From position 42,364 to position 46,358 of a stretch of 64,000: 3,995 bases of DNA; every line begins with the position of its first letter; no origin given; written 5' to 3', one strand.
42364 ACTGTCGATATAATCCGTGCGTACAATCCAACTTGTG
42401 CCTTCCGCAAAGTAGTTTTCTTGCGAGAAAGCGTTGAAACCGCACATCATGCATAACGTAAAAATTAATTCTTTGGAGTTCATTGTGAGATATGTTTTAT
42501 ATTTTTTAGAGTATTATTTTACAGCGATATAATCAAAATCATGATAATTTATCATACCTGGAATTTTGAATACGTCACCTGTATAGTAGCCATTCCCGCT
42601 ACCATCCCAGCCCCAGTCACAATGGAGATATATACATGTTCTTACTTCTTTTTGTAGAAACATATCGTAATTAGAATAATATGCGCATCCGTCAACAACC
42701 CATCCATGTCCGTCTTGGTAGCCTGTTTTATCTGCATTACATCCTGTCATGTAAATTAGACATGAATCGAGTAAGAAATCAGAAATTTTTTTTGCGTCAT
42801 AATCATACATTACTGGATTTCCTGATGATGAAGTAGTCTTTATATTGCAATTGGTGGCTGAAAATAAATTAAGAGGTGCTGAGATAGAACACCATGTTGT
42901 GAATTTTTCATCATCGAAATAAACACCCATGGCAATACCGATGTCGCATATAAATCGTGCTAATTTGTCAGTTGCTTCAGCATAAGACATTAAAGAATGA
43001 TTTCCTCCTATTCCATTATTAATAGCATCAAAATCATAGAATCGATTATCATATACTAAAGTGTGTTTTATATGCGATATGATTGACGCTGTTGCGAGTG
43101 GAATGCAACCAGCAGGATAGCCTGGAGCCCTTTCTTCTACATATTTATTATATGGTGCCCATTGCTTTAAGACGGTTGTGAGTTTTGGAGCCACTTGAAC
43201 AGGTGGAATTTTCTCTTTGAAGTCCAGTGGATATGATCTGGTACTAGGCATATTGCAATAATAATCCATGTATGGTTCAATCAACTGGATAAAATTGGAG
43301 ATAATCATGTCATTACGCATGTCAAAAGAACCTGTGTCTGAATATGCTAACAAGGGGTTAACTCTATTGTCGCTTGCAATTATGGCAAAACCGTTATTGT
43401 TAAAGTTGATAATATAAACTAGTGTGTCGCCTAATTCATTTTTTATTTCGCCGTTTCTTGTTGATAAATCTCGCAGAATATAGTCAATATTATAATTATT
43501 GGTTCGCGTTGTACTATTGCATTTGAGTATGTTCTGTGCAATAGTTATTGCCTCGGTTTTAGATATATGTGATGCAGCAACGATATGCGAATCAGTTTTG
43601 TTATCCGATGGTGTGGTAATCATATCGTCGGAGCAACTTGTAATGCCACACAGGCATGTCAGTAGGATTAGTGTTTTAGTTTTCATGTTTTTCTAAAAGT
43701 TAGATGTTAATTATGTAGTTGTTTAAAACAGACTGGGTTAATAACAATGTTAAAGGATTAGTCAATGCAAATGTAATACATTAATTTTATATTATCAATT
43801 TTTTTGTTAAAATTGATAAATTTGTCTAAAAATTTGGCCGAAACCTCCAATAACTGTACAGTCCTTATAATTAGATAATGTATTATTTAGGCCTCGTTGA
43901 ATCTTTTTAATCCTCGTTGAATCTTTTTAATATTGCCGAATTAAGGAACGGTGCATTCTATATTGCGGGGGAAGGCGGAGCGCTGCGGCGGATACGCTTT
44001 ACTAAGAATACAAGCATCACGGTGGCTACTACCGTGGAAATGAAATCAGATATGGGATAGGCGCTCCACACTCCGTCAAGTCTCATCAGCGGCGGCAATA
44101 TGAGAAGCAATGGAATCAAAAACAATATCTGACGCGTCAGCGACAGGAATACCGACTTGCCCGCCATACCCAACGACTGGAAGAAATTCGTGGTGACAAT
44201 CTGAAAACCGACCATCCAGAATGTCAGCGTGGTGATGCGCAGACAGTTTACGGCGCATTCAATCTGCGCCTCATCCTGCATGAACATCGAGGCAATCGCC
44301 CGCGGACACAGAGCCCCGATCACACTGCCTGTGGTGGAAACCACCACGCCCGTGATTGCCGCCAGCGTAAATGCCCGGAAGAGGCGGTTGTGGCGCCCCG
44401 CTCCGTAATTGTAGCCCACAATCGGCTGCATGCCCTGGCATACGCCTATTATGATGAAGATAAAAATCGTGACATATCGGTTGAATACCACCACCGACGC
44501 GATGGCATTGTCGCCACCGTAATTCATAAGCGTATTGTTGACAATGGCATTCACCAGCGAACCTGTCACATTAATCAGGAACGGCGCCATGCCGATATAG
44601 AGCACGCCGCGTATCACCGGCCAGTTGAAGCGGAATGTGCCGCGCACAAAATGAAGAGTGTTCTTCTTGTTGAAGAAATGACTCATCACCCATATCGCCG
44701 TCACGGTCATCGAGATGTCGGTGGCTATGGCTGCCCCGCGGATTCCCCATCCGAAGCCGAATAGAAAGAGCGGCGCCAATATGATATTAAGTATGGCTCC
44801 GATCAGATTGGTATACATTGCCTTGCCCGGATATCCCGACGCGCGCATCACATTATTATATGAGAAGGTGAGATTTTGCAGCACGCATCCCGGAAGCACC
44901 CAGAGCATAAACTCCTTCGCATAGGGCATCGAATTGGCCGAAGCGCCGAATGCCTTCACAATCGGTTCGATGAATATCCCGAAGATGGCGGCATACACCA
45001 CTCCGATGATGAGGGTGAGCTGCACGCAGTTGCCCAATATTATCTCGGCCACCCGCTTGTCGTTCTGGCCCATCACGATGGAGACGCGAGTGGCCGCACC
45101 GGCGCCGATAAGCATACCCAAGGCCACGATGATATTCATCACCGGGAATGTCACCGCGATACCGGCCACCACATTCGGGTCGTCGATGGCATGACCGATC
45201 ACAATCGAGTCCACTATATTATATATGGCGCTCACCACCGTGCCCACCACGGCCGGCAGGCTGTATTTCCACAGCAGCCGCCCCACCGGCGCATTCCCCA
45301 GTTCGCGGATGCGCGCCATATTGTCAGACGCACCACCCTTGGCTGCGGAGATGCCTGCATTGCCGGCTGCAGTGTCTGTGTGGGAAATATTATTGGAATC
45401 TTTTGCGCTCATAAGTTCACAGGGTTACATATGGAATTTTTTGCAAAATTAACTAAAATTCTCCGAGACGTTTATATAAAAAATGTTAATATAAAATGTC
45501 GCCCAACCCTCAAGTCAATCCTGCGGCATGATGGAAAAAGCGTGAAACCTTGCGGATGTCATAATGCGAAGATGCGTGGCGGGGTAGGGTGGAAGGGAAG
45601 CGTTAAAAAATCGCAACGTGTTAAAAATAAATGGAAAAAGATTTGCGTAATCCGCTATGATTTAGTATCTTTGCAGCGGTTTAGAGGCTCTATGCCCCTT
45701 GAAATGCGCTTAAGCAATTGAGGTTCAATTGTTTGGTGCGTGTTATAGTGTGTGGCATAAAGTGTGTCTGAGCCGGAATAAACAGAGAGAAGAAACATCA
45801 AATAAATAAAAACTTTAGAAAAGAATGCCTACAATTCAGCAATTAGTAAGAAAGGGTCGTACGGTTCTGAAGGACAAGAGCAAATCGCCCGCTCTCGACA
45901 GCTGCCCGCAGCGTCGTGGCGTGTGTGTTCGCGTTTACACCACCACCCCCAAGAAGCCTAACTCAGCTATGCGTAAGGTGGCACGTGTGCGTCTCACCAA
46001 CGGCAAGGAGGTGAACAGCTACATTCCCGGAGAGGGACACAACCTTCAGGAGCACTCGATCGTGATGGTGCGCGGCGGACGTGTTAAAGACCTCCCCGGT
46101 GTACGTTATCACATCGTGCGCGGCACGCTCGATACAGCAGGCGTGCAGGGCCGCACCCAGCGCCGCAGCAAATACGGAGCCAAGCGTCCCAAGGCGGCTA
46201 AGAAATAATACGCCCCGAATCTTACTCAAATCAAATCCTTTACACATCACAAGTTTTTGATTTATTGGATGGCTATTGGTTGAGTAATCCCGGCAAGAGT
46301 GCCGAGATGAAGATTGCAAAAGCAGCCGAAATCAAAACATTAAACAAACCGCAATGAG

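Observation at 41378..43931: Low-GC 2.4 kb islet with a C10 (streptopain-like) cysteine protease lipoprotein and a secreted partner, bracketed by ~65 bp direct repeats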

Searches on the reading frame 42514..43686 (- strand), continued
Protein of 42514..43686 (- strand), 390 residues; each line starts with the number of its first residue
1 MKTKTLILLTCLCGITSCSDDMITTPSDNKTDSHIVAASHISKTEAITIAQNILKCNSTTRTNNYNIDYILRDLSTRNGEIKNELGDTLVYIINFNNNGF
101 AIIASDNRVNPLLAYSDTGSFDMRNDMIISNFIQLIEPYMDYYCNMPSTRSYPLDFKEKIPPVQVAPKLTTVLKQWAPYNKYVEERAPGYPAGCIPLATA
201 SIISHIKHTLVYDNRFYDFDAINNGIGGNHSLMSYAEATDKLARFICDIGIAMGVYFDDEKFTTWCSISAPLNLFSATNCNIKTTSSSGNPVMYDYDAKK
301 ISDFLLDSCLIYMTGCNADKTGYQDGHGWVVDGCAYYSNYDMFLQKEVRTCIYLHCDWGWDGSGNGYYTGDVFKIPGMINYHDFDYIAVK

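Call 70: list_cluster_members(proteins=[P0002, P0003, P0001, P0018, P0174, P0182, P0169, P0170])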
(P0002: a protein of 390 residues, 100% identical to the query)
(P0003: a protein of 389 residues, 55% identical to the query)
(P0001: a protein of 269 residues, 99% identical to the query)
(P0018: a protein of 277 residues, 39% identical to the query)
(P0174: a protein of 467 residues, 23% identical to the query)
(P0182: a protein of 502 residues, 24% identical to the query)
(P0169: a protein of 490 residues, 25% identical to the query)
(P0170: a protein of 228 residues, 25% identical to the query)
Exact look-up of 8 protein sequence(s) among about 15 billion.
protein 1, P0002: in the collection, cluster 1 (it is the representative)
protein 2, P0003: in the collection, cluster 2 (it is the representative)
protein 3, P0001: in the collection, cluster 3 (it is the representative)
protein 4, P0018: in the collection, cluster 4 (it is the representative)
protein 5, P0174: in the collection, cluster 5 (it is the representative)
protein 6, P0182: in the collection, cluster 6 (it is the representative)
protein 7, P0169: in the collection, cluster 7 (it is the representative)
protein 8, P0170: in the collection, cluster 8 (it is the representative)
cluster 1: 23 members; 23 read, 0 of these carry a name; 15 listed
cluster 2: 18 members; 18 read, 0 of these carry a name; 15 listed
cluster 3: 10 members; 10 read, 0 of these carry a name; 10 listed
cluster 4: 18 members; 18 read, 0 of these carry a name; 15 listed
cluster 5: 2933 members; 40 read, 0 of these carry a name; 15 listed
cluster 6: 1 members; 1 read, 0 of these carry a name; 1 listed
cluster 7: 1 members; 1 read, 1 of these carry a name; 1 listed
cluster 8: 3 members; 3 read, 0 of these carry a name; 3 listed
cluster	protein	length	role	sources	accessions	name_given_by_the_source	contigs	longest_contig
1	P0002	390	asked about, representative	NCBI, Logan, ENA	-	-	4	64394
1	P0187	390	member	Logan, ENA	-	-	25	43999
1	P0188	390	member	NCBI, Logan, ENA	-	-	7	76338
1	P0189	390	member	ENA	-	-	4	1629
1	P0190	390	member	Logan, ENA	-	-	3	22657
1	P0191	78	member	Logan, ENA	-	-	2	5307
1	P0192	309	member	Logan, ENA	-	-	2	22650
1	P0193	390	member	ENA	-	-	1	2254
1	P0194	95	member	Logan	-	-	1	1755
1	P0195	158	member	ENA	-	-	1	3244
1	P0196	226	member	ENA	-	-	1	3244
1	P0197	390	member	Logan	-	-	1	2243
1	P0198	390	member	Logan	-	-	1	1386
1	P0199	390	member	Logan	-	-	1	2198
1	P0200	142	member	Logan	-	-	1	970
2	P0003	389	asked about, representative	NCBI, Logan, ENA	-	-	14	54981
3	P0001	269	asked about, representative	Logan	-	-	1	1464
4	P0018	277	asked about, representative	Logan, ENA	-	-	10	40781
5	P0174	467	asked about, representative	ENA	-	-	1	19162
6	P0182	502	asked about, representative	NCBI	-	-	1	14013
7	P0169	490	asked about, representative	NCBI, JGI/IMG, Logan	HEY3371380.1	MAG TPA: T9SS type A sorting domain-containing protein [Prolixibacteraceae bacterium] | hypothetical protein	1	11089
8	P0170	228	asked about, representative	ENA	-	-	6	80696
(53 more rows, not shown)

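Call 93: search_protein_families(library=padloc, proteins=[window:42514-43686:-], max_evalue=0.01)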
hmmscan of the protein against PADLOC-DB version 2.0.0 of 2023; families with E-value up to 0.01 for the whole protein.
window:42514-43686:- (390 aa): 0 families

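Call 94: search_protein_families(library=phrogs, proteins=[window:42514-43686:-], max_evalue=0.01)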
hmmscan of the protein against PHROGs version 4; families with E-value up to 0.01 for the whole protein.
window:42514-43686:- (390 aa): 0 families

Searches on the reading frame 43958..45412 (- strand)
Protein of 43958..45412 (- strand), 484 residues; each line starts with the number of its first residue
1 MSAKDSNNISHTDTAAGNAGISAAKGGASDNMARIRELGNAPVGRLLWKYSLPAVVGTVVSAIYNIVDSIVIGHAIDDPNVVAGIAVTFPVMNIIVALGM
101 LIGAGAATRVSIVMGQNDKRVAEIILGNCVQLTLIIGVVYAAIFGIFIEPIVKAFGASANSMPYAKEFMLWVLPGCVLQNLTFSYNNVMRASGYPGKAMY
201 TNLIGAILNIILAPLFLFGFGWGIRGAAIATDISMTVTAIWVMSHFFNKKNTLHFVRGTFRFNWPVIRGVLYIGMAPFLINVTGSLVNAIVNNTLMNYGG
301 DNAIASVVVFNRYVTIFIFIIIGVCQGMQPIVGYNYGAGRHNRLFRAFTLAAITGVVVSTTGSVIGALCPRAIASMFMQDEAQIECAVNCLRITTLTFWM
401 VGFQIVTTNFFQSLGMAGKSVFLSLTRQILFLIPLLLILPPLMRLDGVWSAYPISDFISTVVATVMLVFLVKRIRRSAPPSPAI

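Call 6: search_protein_families(library=pfam, proteins=[window:43958-45412:-], max_evalue=0.1)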
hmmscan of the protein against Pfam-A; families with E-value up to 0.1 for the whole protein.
window:43958-45412:- (484 aa): 1 family
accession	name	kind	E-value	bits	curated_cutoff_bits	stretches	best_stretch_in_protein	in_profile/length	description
PF01554.23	MatE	-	1.6e-43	148.6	24.9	2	53-215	1-161/161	MatE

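Call 46: find_related_loci(query=window:43958-45412:-, collection=genome_contigs, flank=8000)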
Query window:43958-45412:- (484 aa) in genome_contigs; peptide patterns used: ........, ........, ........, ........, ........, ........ (x = any residue, [..] = any of these).
350 stretches matched a pattern; 318 encode a relative of the query (tblastn E <= 1e-3); the best 80 are kept; 80 distinct loci.
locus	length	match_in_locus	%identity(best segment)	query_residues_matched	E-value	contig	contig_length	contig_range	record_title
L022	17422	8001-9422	77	16-482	0e+0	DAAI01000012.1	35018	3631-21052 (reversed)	MAG TPA_asm: Bacteroidales bacterium GP1 GP_628, whole genome shotgun sequence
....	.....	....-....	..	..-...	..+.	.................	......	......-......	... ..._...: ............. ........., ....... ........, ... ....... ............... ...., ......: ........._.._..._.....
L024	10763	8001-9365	78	30-484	0e+0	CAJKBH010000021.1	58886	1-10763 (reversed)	MAG TPA_asm: uncultured Porphyromonadaceae bacterium isolate ERR1190759-bin.10 genome assembly, contig: NODE_332_length_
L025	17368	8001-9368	78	29-484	0e+0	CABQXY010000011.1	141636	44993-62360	MAG TPA_asm: uncultured Porphyromonadaceae bacterium isolate MGYG-HGUT-01030 genome assembly, contig: GUT_GENOME067546_1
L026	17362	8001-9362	79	25-475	0e+0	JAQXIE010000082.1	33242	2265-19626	MAG: Bacteroidales bacterium isolate SUG1217 k141_4390543, whole genome shotgun sequence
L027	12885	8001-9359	77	30-482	0e+0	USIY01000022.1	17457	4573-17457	uncultured Bacteroidales bacterium isolate UMGS1768 genome assembly, contig: NODE_765_length_17457_cov_8.778071, whole g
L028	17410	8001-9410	78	8-477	0e+0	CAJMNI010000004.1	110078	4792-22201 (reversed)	TPA_asm: uncultured bacterium isolate ERR2824914-bin.6 genome assembly, contig: NODE_68_length_110078_cov_35.227162, who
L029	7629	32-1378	76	28-478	0e+0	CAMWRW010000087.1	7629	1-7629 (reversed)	MAG TPA_asm: uncultured Porphyromonadaceae bacterium isolate SRR14411242_bin.6_metawrap_v1.3_MAG genome assembly, contig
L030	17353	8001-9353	78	29-479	0e+0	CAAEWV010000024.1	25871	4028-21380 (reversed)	MAG TPA_asm: Bacteroidales bacterium, isolate HGM05249, WGS project CAAEWV010000000 data, contig: SRS011061_66_k99_16510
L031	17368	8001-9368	76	29-484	0e+0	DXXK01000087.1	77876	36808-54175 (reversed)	MAG TPA_asm: Bacteroidales bacterium isolate HRGM_Genome_3721 HRGM_Genome_3721_87, whole genome shotgun sequence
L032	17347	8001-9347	78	31-478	0e+0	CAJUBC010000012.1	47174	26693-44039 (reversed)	MAG TPA_asm: uncultured Muribaculaceae bacterium isolate MGBC125399 genome assembly, contig: MGBC125399.12, whole genome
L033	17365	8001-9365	78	28-484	0e+0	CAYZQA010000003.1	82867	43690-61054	MAG TPA_asm: uncultured Sangeribacter sp. isolate SRP199465_co2_289 genome assembly, contig: NODE_421_length_82867_cov_3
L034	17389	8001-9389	75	21-483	0e+0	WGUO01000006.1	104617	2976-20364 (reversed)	MAG: Muribaculaceae bacterium isolate COPD067 S7098_bin.31_contig_6, whole genome shotgun sequence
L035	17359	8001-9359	76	30-482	0e+0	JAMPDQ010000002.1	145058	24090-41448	MAG: Candidatus Amulumruptor caecigallinarius isolate NALB_7823_34 Scaffold_#2__SCF_002___145058_bp, whole genome shotgu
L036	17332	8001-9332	77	35-478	0e+0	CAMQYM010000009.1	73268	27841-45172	MAG TPA_asm: uncultured Porphyromonadaceae bacterium isolate ERR8099099_bin.27_metawrap_v1.3_MAG genome assembly, contig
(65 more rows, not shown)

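Call 56: find_encoding_contigs(protein=window:43958-45412:-, flank=6000, max_places=10)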
Protein window:43958-45412:- (484 aa): 23 contigs read that carry it; 8 places shown.
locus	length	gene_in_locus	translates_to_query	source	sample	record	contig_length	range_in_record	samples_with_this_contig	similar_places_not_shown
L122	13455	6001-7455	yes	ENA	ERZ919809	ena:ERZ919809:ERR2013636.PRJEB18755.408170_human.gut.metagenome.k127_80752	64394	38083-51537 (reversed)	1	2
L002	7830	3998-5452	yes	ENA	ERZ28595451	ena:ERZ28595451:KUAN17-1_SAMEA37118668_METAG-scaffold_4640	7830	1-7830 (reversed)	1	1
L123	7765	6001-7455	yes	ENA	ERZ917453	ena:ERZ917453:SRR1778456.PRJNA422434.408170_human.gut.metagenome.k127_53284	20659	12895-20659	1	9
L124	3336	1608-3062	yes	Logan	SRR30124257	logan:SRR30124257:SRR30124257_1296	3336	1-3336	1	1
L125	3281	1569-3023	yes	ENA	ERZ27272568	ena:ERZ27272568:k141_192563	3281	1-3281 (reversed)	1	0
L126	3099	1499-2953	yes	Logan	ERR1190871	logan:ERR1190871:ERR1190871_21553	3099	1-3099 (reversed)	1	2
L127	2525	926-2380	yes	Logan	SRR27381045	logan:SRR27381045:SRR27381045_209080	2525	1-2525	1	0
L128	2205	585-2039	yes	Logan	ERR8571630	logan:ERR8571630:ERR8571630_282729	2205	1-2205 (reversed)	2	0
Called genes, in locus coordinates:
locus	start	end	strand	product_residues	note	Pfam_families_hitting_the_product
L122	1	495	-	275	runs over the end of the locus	PF00181:Ribosomal_L2_N, PF03947:Ribosomal_L2_C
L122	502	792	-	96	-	PF00276:Ribosomal_L23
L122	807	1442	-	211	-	PF00573:Ribosomal_L4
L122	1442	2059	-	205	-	PF00297:Ribosomal_L3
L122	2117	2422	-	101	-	PF00338:Ribosomal_S10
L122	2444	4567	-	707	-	PF00009:GTP_EFTU, PF03144:GTP_EFTU_D2, PF22042:EF-G_D2, PF14492:EFG_III, PF16658:RF3_C (weak), PF03764:EFG_IV, PF00679:EFG_C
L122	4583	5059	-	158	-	PF00177:Ribosomal_S7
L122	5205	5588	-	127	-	PF00164:Ribosom_S12_S23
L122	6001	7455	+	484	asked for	PF01554:MatE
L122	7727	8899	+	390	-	PF13734:Inhibitor_I69, PF01640:Peptidase_C10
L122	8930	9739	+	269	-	-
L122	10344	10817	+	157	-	PF00731:AIRC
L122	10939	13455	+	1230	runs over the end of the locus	PF18072:FGAR-AT_linker, PF02769:AIRS_C, PF13507:GATase_5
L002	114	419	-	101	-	PF00338:Ribosomal_S10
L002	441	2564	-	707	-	PF00009:GTP_EFTU, PF03144:GTP_EFTU_D2, PF22042:EF-G_D2, PF14492:EFG_III, PF16658:RF3_C (weak), PF03764:EFG_IV, PF00679:EFG_C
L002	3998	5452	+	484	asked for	PF01554:MatE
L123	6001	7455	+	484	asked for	PF01554:MatE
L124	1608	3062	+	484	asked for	PF01554:MatE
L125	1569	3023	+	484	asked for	PF01554:MatE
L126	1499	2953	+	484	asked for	PF01554:MatE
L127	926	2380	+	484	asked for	PF01554:MatE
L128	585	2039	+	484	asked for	PF01554:MatE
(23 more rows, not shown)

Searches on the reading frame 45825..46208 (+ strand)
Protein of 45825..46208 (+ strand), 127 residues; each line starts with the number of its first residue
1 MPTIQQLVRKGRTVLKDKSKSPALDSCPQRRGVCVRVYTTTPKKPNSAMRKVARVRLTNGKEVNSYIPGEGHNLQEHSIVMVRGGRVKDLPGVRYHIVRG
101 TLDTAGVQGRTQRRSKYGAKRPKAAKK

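Call 50: find_encoding_contigs(protein=window:45825-46208:+, flank=8000, max_places=10)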
Protein window:45825-46208:+ (127 aa): 24 contigs read that carry it; 10 places shown.
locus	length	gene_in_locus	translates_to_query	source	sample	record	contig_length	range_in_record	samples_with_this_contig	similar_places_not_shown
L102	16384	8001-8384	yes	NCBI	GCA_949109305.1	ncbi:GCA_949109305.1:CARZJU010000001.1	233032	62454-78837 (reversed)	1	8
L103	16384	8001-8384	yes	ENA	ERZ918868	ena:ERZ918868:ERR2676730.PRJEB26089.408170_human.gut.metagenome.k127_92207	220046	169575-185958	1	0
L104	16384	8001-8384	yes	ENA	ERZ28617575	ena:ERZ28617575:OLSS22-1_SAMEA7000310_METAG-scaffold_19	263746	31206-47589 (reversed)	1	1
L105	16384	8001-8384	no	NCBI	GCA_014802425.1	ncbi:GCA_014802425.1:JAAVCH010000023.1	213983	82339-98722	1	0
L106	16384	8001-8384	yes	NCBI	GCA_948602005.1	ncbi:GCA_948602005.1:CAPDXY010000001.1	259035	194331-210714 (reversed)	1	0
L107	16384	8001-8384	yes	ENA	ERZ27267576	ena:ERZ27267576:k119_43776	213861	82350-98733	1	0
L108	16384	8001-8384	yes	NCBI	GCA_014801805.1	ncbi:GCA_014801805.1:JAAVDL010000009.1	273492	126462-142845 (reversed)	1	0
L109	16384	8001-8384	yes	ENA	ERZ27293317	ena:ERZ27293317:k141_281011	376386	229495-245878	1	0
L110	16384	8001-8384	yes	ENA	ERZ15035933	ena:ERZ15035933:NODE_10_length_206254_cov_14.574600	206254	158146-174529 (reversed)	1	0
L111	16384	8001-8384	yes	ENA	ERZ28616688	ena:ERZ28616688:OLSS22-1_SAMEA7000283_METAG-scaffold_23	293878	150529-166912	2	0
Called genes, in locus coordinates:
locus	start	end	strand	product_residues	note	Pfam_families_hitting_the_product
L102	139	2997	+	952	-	PF05547:Peptidase_M6, PF00041:fn3 (faint)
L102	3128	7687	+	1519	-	PF25523:Ig_RIMBP2 (faint), PF07705:CARDB, PF18370:RGI_lyase (weak)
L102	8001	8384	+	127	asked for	PF00164:Ribosom_S12_S23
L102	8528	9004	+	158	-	PF00177:Ribosomal_S7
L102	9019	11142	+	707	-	PF00009:GTP_EFTU, PF03144:GTP_EFTU_D2, PF22042:EF-G_D2, PF14492:EFG_III, PF16658:RF3_C (weak), PF03764:EFG_IV, PF00679:EFG_C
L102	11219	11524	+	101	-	PF00338:Ribosomal_S10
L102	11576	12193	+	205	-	PF00297:Ribosomal_L3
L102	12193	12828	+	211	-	PF00573:Ribosomal_L4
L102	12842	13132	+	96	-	PF00276:Ribosomal_L23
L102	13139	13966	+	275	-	PF00181:Ribosomal_L2_N, PF03947:Ribosomal_L2_C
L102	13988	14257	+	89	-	PF00203:Ribosomal_S19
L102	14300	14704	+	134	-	PF00237:Ribosomal_L22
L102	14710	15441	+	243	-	PF07650:KH_2, PF05316:VAR1 (faint), PF00189:Ribosomal_S3_C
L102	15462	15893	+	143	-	PF00252:Ribosomal_L16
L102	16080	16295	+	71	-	PF00831:Ribosomal_L29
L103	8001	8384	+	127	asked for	PF00164:Ribosom_S12_S23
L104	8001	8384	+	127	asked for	PF00164:Ribosom_S12_S23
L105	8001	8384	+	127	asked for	PF00164:Ribosom_S12_S23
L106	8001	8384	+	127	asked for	PF00164:Ribosom_S12_S23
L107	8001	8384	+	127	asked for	PF00164:Ribosom_S12_S23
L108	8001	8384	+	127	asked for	PF00164:Ribosom_S12_S23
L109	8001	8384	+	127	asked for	PF00164:Ribosom_S12_S23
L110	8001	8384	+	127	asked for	PF00164:Ribosom_S12_S23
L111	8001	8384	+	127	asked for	PF00164:Ribosom_S12_S23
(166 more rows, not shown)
